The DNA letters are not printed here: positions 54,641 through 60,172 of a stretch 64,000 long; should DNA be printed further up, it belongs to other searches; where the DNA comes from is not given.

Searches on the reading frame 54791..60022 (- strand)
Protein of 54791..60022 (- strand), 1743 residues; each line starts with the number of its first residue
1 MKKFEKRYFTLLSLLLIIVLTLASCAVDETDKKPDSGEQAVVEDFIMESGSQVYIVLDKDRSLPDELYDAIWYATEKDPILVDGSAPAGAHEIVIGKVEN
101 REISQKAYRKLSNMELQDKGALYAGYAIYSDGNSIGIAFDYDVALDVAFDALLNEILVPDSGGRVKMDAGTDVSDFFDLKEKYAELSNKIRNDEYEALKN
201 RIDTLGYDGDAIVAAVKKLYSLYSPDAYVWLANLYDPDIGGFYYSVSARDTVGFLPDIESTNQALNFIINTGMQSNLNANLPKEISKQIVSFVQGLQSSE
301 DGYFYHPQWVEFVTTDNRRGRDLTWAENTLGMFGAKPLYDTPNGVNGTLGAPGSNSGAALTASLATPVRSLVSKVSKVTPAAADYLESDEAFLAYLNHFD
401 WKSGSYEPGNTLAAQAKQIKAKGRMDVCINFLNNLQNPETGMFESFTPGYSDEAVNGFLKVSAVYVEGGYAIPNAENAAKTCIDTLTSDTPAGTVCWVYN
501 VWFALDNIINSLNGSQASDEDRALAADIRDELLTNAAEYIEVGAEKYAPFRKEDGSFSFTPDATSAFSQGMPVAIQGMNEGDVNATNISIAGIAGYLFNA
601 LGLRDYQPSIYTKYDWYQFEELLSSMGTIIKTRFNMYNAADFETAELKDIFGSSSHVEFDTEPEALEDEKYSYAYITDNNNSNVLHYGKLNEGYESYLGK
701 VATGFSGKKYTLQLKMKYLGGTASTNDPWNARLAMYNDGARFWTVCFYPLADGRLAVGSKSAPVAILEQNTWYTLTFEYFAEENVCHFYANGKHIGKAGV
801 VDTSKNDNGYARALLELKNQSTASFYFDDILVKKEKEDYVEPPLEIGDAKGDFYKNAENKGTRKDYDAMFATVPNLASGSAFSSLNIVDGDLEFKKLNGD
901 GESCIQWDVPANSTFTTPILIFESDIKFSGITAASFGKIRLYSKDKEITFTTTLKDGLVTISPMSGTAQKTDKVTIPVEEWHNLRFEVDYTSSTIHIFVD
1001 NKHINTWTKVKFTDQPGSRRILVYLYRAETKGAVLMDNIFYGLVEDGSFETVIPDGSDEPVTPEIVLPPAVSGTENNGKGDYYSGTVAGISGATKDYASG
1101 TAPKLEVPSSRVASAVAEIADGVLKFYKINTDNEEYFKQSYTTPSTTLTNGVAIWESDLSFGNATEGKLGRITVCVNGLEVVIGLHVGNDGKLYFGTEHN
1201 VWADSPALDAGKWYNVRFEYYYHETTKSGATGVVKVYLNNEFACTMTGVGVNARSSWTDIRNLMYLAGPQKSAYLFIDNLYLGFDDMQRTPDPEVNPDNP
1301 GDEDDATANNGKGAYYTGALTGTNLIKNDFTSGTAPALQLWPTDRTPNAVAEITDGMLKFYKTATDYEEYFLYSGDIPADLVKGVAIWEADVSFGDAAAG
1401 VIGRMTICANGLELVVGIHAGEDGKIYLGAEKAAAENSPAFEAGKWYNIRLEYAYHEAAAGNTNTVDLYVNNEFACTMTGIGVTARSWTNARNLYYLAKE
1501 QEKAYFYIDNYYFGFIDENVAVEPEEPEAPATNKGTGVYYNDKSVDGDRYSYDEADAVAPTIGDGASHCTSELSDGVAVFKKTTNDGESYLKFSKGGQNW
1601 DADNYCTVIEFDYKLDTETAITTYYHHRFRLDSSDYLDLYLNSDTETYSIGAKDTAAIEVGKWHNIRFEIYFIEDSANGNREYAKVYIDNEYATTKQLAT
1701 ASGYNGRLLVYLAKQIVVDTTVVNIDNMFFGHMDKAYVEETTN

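Call 8: search_protein_families(library=pfam, proteins=[window:54791-60022:-], max_evalue=0.01)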
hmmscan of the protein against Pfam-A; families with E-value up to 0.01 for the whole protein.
window:54791-60022:- (1743 aa): 1 family
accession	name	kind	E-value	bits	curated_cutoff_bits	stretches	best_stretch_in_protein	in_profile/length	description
PF13385.13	Laminin_G_3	-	2.4e-07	31.4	27.6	0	765-812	74-119/151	Concanavalin A-like lectin/glucanases superfamily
